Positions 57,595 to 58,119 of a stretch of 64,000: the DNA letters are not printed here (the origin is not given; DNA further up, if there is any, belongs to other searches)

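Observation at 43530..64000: A co-directional array of more than 20 kb: two tandem giant surface proteins, an anchored small protein, DUF424, eight tiny polytopic membrane proteins, then ppsA and a ParB-like gene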

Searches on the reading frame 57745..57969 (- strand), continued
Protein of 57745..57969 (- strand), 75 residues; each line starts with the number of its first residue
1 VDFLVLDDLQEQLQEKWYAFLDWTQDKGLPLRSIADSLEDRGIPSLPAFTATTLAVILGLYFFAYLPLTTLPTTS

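Call 108: search_protein_families(library=pfam, alignment_id=A8, max_evalue=1)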
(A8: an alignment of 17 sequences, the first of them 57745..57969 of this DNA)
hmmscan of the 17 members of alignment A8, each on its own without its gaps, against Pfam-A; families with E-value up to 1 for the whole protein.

A. member 1, window:57745-57969:- (75 aa): 1 family
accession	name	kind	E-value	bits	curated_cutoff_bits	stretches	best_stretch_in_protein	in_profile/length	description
PF25258.1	DUF7859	-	0.12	12.7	27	1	47-66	13-31/49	Family of unknown function (DUF7859)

B. families by the number of members that match (of 17 scanned): 20 families
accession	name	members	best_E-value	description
PF13620.12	CarboxypepD_reg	9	3.3e-08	Carboxypeptidase regulatory-like domain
PF02369.22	Big_1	6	8.9e-06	Bacterial Ig-like domain (group 1)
PF13715.12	CarbopepD_reg_2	4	0.0016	CarboxypepD_reg-like domain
PF17789.7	MG4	4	0.0017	Macroglobulin domain MG4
PF24107.1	DUF7382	4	0.0036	Domain of unknown function (DUF7382)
PF25258.1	DUF7859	3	0.12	Family of unknown function (DUF7859)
PF11974.14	bMG3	2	1.5e-05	Bacterial alpha-2-macroglobulin MG3 domain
PF24025.1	Ig_DR_A0283-like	2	0.016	DR_A0283-like, Ig-like domain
PF19360.4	TadB_TadC_N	2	0.032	TadB/TadC N-terminal domain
PF10577.15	FAM171A1-2-B_N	1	0.00011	FAM171A1/A2/B, N-terminal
PF09134.16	Invasin_D3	1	0.0035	Invasin, domain 3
PF04335.19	VirB8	1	0.018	VirB8 protein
PF03785.20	Peptidase_C25_C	1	0.021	Peptidase family C25, C terminal ig-like domain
PF10281.14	Ish1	1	0.051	Putative nuclear envelope organisation protein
PF12985.13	DUF3869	1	0.06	Domain of unknown function (DUF3869)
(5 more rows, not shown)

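Call 111: list_cluster_members(proteins=[P0011, P0016, P0017, P0021, P0030, P0040, P0045, P0050, P0055, P0086])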
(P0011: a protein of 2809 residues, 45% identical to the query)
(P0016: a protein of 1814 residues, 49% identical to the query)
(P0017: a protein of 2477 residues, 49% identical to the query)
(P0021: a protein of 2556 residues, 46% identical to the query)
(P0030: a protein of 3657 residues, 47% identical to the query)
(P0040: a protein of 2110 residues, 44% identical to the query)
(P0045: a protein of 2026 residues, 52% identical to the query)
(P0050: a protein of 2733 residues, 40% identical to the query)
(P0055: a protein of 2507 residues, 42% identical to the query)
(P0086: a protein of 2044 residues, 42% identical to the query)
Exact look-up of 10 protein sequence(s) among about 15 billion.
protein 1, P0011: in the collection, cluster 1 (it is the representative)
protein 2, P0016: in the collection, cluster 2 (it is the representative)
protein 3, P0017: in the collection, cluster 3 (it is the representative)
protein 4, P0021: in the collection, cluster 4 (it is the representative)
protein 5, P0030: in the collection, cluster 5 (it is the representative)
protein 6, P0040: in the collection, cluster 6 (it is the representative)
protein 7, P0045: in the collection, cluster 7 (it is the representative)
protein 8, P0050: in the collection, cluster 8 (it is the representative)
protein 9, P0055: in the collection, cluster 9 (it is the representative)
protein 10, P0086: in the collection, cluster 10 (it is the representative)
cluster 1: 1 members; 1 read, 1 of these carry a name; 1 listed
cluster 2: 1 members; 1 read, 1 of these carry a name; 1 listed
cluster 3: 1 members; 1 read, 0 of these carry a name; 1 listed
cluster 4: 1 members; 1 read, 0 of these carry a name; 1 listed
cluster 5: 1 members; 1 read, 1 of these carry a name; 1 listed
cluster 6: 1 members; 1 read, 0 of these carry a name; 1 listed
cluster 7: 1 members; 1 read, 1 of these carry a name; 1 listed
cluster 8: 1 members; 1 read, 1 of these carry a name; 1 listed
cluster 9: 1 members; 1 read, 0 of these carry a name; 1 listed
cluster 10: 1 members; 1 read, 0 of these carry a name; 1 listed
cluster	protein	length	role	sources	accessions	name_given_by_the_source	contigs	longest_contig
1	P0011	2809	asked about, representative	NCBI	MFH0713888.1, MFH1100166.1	MAG: carboxypeptidase-like regulatory domain-containing protein [Candidatus Micrarchaeota ...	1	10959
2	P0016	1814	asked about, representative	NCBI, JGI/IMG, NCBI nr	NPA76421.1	MAG: carboxypeptidase regulatory-like domain-containing protein [Candidatus ... | carboxypeptidase regulatory-like domain-containing protein [Candidatus Diapherotrites ...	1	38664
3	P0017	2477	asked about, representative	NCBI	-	-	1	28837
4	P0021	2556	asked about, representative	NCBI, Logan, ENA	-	-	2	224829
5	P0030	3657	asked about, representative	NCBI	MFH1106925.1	MAG: carboxypeptidase-like regulatory domain-containing protein [Candidatus Micrarchaeota ...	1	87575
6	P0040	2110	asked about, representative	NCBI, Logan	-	-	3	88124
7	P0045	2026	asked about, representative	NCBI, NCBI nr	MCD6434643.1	MAG: carboxypeptidase regulatory-like domain-containing protein, partial [Candidatus ... | carboxypeptidase regulatory-like domain-containing protein [Candidatus Diapherotrites ...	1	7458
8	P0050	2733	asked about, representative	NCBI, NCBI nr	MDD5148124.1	MAG: carboxypeptidase-like regulatory domain-containing protein [Candidatus ainarchaeum ... | carboxypeptidase-like regulatory domain-containing protein [Candidatus ainarchaeum sp.]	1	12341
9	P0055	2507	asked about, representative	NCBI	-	-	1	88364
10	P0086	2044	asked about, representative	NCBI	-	-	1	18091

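Call 112: list_cluster_members(proteins=[P0058, P0071, P0082, P0084, P0088, P0091, P0104, P0109, P0119, P0146])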
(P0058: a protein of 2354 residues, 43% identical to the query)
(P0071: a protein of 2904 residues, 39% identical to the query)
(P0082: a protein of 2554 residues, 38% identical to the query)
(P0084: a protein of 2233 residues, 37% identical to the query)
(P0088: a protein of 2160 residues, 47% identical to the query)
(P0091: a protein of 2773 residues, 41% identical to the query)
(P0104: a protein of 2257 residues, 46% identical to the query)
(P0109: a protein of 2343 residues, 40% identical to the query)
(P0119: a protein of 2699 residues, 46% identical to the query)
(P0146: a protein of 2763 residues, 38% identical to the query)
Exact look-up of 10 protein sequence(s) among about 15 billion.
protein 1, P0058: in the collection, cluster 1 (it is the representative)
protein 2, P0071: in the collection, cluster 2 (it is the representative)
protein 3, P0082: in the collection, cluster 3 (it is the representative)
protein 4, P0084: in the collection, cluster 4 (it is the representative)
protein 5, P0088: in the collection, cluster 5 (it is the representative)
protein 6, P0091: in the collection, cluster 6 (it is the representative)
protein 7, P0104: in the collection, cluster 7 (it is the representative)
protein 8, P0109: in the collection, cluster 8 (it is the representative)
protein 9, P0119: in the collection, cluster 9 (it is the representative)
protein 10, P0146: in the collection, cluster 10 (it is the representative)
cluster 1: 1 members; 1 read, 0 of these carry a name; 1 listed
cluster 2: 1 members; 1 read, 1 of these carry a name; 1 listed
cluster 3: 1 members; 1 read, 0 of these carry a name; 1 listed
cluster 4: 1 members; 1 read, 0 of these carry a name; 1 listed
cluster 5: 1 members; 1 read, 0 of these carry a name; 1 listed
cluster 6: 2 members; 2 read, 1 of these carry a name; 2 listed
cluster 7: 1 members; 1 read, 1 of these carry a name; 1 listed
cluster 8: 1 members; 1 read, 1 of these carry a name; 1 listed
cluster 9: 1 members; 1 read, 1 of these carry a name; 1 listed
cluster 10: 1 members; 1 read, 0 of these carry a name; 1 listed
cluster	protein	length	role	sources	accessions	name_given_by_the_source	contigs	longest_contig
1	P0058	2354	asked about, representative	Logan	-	-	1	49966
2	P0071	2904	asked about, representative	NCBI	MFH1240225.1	MAG: transglycosylase SLT domain-containing protein [Candidatus Diapherotrites archaeon]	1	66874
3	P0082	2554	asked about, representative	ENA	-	-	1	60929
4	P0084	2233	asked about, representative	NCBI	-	-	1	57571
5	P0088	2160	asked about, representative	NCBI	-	-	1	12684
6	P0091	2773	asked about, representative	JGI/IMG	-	hypothetical protein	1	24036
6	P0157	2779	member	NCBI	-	-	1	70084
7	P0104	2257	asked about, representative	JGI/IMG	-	hypothetical protein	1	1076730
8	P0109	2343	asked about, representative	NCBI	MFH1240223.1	MAG: carboxypeptidase regulatory-like domain-containing protein [Candidatus ...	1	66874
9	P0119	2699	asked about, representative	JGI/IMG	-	hypothetical protein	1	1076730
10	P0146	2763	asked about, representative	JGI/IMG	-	-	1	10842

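Call 113: search_protein_families(library=pfam, max_evalue=0.001, proteins=[P0071, P0057, P0149])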
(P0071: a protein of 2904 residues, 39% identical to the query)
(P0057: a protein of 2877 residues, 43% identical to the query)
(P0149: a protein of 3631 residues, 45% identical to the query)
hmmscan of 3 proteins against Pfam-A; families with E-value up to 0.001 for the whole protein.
P0071 (2904 aa): 4 families
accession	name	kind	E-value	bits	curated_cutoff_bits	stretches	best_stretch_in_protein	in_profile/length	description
PF13620.12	CarboxypepD_reg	-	2.9e-18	66.4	32.3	0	253-334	4-78/82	Carboxypeptidase regulatory-like domain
PF01464.25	SLT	-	2.3e-10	40.5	21.3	1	2746-2875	2-96/117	Transglycosylase SLT domain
PF11974.14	bMG3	-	3.4e-05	24.2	34.9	0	337-395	8-72/103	Bacterial alpha-2-macroglobulin MG3 domain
PF13715.12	CarbopepD_reg_2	-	0.00013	22.4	32.2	0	254-295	4-41/88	CarboxypepD_reg-like domain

P0057 (2877 aa): 3 families
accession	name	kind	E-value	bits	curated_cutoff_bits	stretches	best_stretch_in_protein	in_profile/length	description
PF13620.12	CarboxypepD_reg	-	2.7e-12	47.3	32.3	0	373-440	5-73/82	Carboxypeptidase regulatory-like domain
PF24025.1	Ig_DR_A0283-like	-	0.00012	22.8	27.1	0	365-423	4-61/102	DR_A0283-like, Ig-like domain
PF13715.12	CarbopepD_reg_2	-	0.00012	22.5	32.2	0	373-447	4-73/88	CarboxypepD_reg-like domain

P0149 (3631 aa): 8 families
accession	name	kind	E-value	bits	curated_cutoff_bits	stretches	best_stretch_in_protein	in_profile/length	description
PF13620.12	CarboxypepD_reg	-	1.2e-16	61.2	32.3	0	355-414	5-65/82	Carboxypeptidase regulatory-like domain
PF18911.6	PKD_4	-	3.1e-08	34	27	1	2585-2625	2-42/85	PKD domain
PF10670.15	DUF4198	-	2.1e-06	28.4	34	0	61-104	148-197/209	Domain of unknown function (DUF4198)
PF22352.2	K319L-like_PKD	-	5.5e-06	26.7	27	0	2591-2628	1-39/84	K319L-like, PKD domain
PF11974.14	bMG3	-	2.8e-05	24.4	34.9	0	60-104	15-60/103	Bacterial alpha-2-macroglobulin MG3 domain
PF17802.7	SpaA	-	3.3e-05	24.4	23.1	0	447-489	13-57/91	Prealbumin-like fold domain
PF00801.26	PKD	-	0.00016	22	23.5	0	2595-2625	9-37/80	PKD domain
PF03425.19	CBM_11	-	0.00021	21.9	27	1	2661-2783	13-132/182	Carbohydrate binding domain (family 11)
